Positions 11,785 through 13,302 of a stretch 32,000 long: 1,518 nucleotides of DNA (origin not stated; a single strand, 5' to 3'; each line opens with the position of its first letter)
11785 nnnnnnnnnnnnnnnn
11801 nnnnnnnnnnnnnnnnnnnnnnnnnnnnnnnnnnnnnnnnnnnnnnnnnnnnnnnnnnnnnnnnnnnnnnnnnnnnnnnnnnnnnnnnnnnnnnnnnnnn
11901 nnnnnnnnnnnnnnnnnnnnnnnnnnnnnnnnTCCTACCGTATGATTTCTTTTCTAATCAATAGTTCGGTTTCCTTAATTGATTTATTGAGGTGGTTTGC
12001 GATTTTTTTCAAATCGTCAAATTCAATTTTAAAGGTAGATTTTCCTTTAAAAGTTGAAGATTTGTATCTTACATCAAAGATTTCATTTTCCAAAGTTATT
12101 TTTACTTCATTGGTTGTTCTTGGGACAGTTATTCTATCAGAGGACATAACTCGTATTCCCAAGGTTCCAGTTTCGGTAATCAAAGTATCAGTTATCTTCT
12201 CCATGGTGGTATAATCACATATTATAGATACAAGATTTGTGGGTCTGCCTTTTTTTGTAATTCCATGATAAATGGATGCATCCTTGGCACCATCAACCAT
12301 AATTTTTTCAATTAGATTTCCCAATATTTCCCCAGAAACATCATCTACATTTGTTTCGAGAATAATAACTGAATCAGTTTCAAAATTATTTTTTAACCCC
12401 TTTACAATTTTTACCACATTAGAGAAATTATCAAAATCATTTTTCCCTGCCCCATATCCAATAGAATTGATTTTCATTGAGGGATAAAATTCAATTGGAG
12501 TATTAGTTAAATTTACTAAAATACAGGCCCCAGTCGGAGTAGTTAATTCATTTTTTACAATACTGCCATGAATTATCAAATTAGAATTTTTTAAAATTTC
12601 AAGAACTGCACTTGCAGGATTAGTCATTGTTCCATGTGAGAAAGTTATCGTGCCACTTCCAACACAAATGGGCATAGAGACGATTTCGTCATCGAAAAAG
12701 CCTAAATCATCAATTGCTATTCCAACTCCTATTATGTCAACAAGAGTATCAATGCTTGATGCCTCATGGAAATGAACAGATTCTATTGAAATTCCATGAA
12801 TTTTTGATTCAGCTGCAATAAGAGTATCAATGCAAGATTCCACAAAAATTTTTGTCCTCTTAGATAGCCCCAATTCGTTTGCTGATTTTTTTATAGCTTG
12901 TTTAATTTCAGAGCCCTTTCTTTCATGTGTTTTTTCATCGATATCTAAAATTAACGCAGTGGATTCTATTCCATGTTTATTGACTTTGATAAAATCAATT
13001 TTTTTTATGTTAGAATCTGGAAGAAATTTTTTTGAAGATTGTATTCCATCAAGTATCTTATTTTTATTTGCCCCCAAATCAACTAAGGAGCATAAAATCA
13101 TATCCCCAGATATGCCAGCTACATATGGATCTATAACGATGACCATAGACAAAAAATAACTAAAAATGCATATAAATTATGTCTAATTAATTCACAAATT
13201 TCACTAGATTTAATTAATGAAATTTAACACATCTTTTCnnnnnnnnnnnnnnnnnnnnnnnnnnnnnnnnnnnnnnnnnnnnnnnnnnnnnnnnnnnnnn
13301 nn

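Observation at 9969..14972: Complete nickel-pincer-nucleotide (LarB/LarC/LarE) biosynthesis cluster with no larA in a thaumarchaeal context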

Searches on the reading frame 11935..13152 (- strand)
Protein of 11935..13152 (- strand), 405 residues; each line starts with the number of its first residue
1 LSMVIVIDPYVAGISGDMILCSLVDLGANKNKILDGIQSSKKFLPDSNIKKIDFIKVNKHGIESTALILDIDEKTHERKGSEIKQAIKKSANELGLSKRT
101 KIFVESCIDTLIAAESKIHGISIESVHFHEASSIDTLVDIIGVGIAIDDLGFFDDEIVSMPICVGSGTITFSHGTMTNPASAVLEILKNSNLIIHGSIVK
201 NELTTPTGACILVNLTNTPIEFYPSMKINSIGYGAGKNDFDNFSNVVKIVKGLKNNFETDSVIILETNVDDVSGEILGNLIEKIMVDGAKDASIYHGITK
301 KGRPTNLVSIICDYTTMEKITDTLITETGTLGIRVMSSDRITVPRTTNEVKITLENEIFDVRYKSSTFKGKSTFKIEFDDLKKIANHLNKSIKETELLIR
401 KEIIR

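Call 3: search_protein_families(library=pfam, proteins=[window:11935-13152:-])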
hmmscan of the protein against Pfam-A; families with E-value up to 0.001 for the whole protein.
window:11935-13152:- (405 aa): 1 family
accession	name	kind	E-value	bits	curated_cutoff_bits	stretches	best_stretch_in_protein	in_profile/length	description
PF01969.22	Ni_insertion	-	1.3e-104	350.7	22.1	1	6-394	2-373/375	Nickel insertion protein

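Call 4: search_protein_families(library=ncbifam, proteins=[window:11935-13152:-])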
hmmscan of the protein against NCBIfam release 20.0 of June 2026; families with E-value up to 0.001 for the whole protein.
window:11935-13152:- (405 aa): 2 families
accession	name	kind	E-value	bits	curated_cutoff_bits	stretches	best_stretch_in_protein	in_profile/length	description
TIGR00299.2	nickel_LarC1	equivalog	1.9e-47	161.1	90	1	80-250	3-164/165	nickel pincer cofactor biosynthesis protein LarC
NF052512.1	nickel_LarC2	equivalog_domain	8.9e-30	103.2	50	1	262-382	1-118/118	nickel pincer cofactor biosynthesis protein LarC2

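Call 19: find_encoding_contigs(protein=window:11935-13152:-, flank=10000, max_places=6)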
Protein window:11935-13152:- (405 aa): no gene with exactly this product is on record in the collection.

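Call 20: find_encoding_contigs(protein=window:11935-13146:-, flank=10000, max_places=6)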
Protein window:11935-13146:- (403 aa): 10 contigs read that carry it; 6 places shown.
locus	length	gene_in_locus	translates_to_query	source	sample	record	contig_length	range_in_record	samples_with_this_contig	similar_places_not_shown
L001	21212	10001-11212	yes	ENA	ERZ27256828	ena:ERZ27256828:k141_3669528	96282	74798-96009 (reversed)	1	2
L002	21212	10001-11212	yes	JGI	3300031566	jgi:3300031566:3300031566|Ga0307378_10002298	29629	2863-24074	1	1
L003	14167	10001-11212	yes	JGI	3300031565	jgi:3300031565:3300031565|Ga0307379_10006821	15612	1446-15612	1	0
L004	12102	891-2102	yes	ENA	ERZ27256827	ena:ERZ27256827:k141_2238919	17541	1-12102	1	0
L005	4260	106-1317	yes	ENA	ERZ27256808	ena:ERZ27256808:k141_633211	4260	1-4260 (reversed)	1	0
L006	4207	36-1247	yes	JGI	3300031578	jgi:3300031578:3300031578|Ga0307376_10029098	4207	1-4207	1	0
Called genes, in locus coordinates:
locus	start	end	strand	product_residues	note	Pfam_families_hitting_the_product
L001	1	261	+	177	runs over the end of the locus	?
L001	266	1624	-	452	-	PF01545:Cation_efflux, PF16916:ZT_dimer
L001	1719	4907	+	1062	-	-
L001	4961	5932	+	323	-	-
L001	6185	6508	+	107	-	-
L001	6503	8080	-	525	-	PF04055:Radical_SAM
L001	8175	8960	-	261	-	PF00731:AIRC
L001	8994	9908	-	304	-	PF00056:Ldh_1_N, PF23542:DUF1512_C (faint), PF02866:Ldh_1_C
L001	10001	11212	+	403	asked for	PF01969:Ni_insertion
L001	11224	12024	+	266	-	PF02540:NAD_synthase (weak), PF00733:Asn_synthase (weak), PF01171:ATP_bind_3 (faint), PF03054:tRNA_Me_trans (faint), PF06508:QueC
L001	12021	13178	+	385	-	PF00266:Aminotran_5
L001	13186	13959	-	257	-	-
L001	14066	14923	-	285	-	-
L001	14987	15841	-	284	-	-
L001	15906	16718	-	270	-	-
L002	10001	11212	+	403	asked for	PF01969:Ni_insertion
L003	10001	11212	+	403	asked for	PF01969:Ni_insertion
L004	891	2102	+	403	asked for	PF01969:Ni_insertion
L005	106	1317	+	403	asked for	PF01969:Ni_insertion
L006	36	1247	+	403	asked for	PF01969:Ni_insertion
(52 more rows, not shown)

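Call 38: find_homologous_proteins(query=window:11935-13146:-, max_evalue=1e-10)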
Query window:11935-13146:- (403 aa): 6021 proteins with E <= 1e-10 among 8000 candidates; the best 120 are listed.
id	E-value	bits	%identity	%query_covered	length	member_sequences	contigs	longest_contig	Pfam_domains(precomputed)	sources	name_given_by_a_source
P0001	6.9e-254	860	100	100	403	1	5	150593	PF01969.23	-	-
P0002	9.0e-254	859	100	100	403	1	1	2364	PF01969.23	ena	-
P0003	1.6e-253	858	100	100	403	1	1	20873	PF01969.23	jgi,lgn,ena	-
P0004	1.3e-252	855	99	100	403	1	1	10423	PF01969.23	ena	-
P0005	1.7e-242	822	96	100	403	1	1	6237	PF01969.23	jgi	jgi:uncharacterized protein (TIGR00299 family) protein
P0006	2.3e-242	822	96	100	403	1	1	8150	PF01969.23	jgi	jgi:uncharacterized protein (TIGR00299 family) protein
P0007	7.5e-242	820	95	100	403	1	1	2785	PF01969.23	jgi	jgi:uncharacterized protein (TIGR00299 family) protein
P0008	8.9e-237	803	93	100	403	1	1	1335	PF01969.23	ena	-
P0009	3.0e-234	795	92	100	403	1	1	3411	PF01969.23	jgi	jgi:uncharacterized protein (TIGR00299 family) protein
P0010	3.2e-234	795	92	100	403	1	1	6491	PF01969.23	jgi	jgi:uncharacterized protein (TIGR00299 family) protein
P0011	3.8e-233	791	91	100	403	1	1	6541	PF01969.23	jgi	-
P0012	6.4e-231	784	91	100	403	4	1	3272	PF01969.23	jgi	-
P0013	7.5e-228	774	91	100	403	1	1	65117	PF01969.23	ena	-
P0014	1.7e-224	763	89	100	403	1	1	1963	PF01969.23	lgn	-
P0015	4.0e-223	758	88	100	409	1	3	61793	PF01969.23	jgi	jgi:uncharacterized protein (TIGR00299 family) protein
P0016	1.0e-222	757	88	100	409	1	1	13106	PF01969.23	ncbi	-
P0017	1.1e-222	757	88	100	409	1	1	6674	PF01969.23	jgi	jgi:uncharacterized protein (TIGR00299 family) protein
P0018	1.9e-222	756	88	100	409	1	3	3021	PF01969.23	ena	-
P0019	3.1e-222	755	88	100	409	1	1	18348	PF01969.23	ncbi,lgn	-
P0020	3.2e-222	755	88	100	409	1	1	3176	PF01969.23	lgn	-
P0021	5.9e-222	755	88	100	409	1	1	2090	PF01969.23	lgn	-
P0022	7.2e-222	754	88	100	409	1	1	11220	PF01969.23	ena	-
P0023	4.4e-220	748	86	100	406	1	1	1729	PF01969.23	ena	-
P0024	8.2e-219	744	85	100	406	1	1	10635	PF01969.23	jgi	-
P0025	1.8e-216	736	85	100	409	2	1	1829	PF01969.23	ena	-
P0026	6.5e-216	735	85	100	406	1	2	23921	PF01969.23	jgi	jgi:uncharacterized protein (TIGR00299 family) protein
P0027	1.4e-215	733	85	100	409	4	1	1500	PF01969.23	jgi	jgi:hypothetical protein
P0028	2.6e-215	733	85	100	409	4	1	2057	PF01969.23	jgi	jgi:hypothetical protein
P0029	2.6e-215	733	85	100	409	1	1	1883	PF01969.23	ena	-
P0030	1.3e-214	730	85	100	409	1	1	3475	PF01969.23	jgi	jgi:hypothetical protein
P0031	1.5e-213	727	84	100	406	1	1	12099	PF01969.23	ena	-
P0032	1.6e-213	727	85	100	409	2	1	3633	PF01969.23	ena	-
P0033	2.0e-213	726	85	100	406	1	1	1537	PF01969.23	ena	-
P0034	4.4e-213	725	84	100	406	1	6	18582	PF01969.23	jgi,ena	-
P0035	4.7e-213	725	84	100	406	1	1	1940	PF01969.23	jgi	jgi:uncharacterized protein (TIGR00299 family) protein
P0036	7.1e-213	725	84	100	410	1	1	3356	PF01969.23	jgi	-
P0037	8.0e-213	724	84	100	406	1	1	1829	PF01969.23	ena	-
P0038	1.5e-212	724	84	100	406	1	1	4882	PF01969.23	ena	-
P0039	2.0e-212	723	84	100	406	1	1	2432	PF01969.23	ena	-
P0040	5.4e-212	722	84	100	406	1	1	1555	PF01969.23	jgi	-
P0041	8.8e-212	721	84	100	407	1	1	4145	PF01969.23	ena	-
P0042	1.2e-211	721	84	100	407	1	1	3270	PF01969.23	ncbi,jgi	-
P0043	1.3e-211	720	84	100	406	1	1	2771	PF01969.23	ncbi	-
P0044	1.3e-211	720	84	100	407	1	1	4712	PF01969.23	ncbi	-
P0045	1.5e-210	717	83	100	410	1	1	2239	PF01969.23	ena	-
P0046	2.0e-210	717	82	100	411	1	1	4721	PF01969.23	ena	-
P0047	2.5e-210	716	83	100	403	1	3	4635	PF01969.23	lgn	-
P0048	3.0e-210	716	82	100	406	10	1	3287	PF01969.23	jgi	jgi:uncharacterized protein (TIGR00299 family) protein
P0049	5.7e-210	715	82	100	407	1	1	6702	PF01969.23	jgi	jgi:uncharacterized protein (TIGR00299 family) protein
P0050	9.7e-210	714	83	100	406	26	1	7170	PF01969.23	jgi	jgi:uncharacterized protein (TIGR00299 family) protein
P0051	1.3e-209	714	84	100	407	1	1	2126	PF01969.23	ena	-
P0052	1.7e-209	714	83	100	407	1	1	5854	PF01969.23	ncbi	-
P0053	1.8e-209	713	82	100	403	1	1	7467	PF01969.23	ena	-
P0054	2.0e-209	713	83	100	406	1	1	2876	PF01969.23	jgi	-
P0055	2.3e-209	713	83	100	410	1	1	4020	PF01969.23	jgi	-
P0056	2.9e-209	713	83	100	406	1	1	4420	PF01969.23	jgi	jgi:uncharacterized protein (TIGR00299 family) protein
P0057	3.5e-209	712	83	100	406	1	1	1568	PF01969.23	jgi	-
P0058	4.3e-209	712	83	100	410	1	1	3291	PF01969.23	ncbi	-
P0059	4.5e-209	712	83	100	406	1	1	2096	PF01969.23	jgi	-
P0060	1.8e-208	710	83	100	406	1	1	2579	PF01969.23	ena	-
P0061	2.0e-208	710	83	100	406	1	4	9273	PF01969.23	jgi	jgi:uncharacterized protein (TIGR00299 family) protein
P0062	2.1e-208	710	83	100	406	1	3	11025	PF01969.23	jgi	jgi:uncharacterized protein (TIGR00299 family) protein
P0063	2.3e-208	710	82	100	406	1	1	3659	PF01969.23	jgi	-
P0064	6.1e-208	708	83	100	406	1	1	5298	PF01969.23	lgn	-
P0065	1.1e-207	708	83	100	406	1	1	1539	PF01969.23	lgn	-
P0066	1.5e-207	707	82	100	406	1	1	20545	PF01969.23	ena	-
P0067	2.7e-207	706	83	100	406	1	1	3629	PF01969.23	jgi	jgi:uncharacterized protein (TIGR00299 family) protein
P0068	4.0e-207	706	82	100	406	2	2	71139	PF01969.23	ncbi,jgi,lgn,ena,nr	ncbi:MAG: nickel pincer cofactor biosynthesis protein LarC [Nitrosopumilus sp.]|nr:nickel pincer cof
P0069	4.7e-207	705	83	100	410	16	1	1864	PF01969.23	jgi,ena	jgi:hypothetical protein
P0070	5.3e-207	705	82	100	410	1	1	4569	PF01969.23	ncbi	-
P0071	6.0e-207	705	83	100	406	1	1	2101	PF01969.23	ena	-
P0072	1.5e-206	704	82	100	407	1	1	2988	PF01969.23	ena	-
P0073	4.2e-206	702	81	100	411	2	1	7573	PF01969.23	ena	-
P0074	2.8e-204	696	81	100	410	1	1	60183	PF01969.23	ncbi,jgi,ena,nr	ncbi:MAG: nickel pincer cofactor biosynthesis protein LarC [Nitrosopumilus sp.]|nr:nickel pincer cof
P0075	1.2e-203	694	80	100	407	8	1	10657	PF01969.23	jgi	jgi:uncharacterized protein (TIGR00299 family) protein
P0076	3.1e-203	693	80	100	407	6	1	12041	PF01969.23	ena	-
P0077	9.6e-202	688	80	100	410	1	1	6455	PF01969.23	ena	-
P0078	3.1e-201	686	79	100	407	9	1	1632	PF01969.23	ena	-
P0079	1.5e-200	684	79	100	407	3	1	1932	PF01969.23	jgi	-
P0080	2.1e-200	684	79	100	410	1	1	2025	PF01969.23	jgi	-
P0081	6.3e-199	679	84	95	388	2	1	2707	PF01969.23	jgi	jgi:uncharacterized protein (TIGR00299 family) protein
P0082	4.1e-198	676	78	100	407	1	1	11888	PF01969.23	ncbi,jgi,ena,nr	ncbi:MAG: nickel pincer cofactor biosynthesis protein LarC [Nitrosopumilus sp.]|nr:nickel pincer cof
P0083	6.0e-198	676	77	100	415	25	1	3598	PF01969.23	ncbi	-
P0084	3.6e-197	673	79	100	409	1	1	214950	PF01969.23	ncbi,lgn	-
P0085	5.2e-197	672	78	100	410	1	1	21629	PF01969.23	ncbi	-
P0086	1.1e-196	671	77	100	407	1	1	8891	PF01969.23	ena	-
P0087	3.5e-196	670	77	100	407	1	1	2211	PF01969.23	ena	-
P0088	4.5e-196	669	77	100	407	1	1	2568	PF01969.23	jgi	jgi:uncharacterized protein (TIGR00299 family) protein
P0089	5.1e-196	669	77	100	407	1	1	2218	PF01969.23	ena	-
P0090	5.7e-196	669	77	100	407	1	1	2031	PF01969.23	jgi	jgi:uncharacterized protein (TIGR00299 family) protein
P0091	7.4e-196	669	77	100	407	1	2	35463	PF01969.23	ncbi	-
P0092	1.3e-195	668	78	100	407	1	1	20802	PF01969.23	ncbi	-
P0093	1.8e-195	667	77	100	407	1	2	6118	PF01969.23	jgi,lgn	jgi:hypothetical protein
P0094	1.8e-195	667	77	100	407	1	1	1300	PF01969.23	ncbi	-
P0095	1.9e-195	667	77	100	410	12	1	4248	PF01969.23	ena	-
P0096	2.6e-195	667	77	100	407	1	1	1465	PF01969.23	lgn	-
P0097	2.8e-195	667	77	100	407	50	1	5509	PF01969.23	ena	-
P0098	4.3e-195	666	77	100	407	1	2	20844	PF01969.23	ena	-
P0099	4.6e-195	666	77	100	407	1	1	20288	PF01969.23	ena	-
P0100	5.0e-195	666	77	100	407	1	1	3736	PF01969.23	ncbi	-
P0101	5.7e-195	666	77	100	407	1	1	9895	PF01969.23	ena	-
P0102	6.6e-195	665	77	100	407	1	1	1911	PF01969.23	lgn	-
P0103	8.7e-195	665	77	100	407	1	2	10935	PF01969.23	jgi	-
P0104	1.1e-194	665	77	100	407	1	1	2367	PF01969.23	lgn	-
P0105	1.1e-194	665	77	100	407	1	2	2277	PF01969.23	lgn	-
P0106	1.7e-194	664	77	100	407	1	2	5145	PF01969.23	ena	-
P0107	2.4e-194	664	77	100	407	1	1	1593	PF01969.23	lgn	-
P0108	2.8e-194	663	76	100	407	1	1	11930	PF01969.23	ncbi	-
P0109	3.3e-194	663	76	100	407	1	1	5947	PF01969.23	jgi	-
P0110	3.5e-194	663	77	100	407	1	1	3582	PF01969.23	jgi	-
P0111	3.6e-194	663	77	100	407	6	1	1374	PF01969.23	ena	-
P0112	3.9e-194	663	77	100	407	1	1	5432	PF01969.23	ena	-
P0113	4.4e-194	663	77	100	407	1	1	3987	PF01969.23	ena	-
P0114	4.4e-194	663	77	100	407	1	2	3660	PF01969.23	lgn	-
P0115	4.9e-194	663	77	100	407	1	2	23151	PF01969.23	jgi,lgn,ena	-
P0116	5.2e-194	663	78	100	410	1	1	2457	PF01969.23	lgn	-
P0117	6.4e-194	662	77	100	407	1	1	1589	PF01969.23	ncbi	-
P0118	9.7e-194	662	77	100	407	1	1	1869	PF01969.23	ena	-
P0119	1.1e-193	662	76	100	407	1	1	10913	PF01969.23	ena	-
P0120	6.0e-193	659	76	100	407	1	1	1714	PF01969.23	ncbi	-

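Call 41: find_related_loci(query=window:11935-13146:-, collection=genome_contigs, flank=8000)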
Query window:11935-13146:- (403 aa) in genome_contigs; peptide patterns used: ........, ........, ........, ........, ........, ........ (x = any residue, [..] = any of these).
85 stretches matched a pattern; 8 encode a relative of the query (tblastn E <= 1e-3); 7 distinct loci.
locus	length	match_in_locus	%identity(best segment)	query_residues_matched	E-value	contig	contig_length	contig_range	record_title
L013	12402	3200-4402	91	1-401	0e+0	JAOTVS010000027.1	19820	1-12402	MAG: Nitrosopumilus sp. isolate 13_May_SF_Bin54 13_May_SF_Bin54_scaffold_1866_c1, whole genome shotgun sequence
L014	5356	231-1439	82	1-403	0e+0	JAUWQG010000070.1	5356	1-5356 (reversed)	MAG: Nitrososphaerota archaeon isolate CSMAG_2496 CSMAG_2496_k141_131446_length_5356_cov_9.0989, whole genome shotgun se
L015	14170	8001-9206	81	1-401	0e+0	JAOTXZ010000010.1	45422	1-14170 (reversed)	MAG: Nitrosopumilus sp. isolate 21_Jan_SF_Bin31 21_Jan_SF_Bin31_scaffold_358_c1, whole genome shotgun sequence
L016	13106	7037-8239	88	1-401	0e+0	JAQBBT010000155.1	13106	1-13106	MAG: Nitrososphaerota archaeon isolate MAG_349_bin-01 349_bin-01_ctg-155, whole genome shotgun sequence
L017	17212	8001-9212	68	1-403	3e-180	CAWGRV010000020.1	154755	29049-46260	MAG: uncultured Nitrosopumilaceae archaeon isolate MFD06435.bin.2.96 genome assembly, contig: contig_93928, whole genome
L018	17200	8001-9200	63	1-398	7e-153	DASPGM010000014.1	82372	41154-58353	MAG TPA_asm: Nitrosopumilaceae archaeon isolate SMAG_U16451 k141_1577462, whole genome shotgun sequence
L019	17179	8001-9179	54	1-401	3e-135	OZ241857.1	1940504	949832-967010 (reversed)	MAG: Nitrosopumilus sp. isolate 3b6585a0-31a8-4b8b-92a3-e127ac025ad6 genome assembly, chromosome: 1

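Call 51: search_solved_structures(query=window:11935-13146:-, max_evalue=0.00001, show_alignments=2)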
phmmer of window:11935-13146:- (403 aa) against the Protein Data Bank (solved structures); distinct sequences matched with E-value up to 0.00001: 3.
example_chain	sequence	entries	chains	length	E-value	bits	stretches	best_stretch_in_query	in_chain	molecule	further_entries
12bi_D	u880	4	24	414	9e-41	143.4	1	9-389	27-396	Pyridinium-3,5-bisthiocarboxylic acid mononucleotide nickel insertion protein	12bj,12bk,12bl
6bwo_A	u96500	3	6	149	1.3e-08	37.5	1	257-385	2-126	Pyridinium-3,5-bisthiocarboxylic acid mononucleotide nickel insertion protein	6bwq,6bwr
3c19_A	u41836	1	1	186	5.3e-06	29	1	254-393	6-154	Uncharacterized protein MK0293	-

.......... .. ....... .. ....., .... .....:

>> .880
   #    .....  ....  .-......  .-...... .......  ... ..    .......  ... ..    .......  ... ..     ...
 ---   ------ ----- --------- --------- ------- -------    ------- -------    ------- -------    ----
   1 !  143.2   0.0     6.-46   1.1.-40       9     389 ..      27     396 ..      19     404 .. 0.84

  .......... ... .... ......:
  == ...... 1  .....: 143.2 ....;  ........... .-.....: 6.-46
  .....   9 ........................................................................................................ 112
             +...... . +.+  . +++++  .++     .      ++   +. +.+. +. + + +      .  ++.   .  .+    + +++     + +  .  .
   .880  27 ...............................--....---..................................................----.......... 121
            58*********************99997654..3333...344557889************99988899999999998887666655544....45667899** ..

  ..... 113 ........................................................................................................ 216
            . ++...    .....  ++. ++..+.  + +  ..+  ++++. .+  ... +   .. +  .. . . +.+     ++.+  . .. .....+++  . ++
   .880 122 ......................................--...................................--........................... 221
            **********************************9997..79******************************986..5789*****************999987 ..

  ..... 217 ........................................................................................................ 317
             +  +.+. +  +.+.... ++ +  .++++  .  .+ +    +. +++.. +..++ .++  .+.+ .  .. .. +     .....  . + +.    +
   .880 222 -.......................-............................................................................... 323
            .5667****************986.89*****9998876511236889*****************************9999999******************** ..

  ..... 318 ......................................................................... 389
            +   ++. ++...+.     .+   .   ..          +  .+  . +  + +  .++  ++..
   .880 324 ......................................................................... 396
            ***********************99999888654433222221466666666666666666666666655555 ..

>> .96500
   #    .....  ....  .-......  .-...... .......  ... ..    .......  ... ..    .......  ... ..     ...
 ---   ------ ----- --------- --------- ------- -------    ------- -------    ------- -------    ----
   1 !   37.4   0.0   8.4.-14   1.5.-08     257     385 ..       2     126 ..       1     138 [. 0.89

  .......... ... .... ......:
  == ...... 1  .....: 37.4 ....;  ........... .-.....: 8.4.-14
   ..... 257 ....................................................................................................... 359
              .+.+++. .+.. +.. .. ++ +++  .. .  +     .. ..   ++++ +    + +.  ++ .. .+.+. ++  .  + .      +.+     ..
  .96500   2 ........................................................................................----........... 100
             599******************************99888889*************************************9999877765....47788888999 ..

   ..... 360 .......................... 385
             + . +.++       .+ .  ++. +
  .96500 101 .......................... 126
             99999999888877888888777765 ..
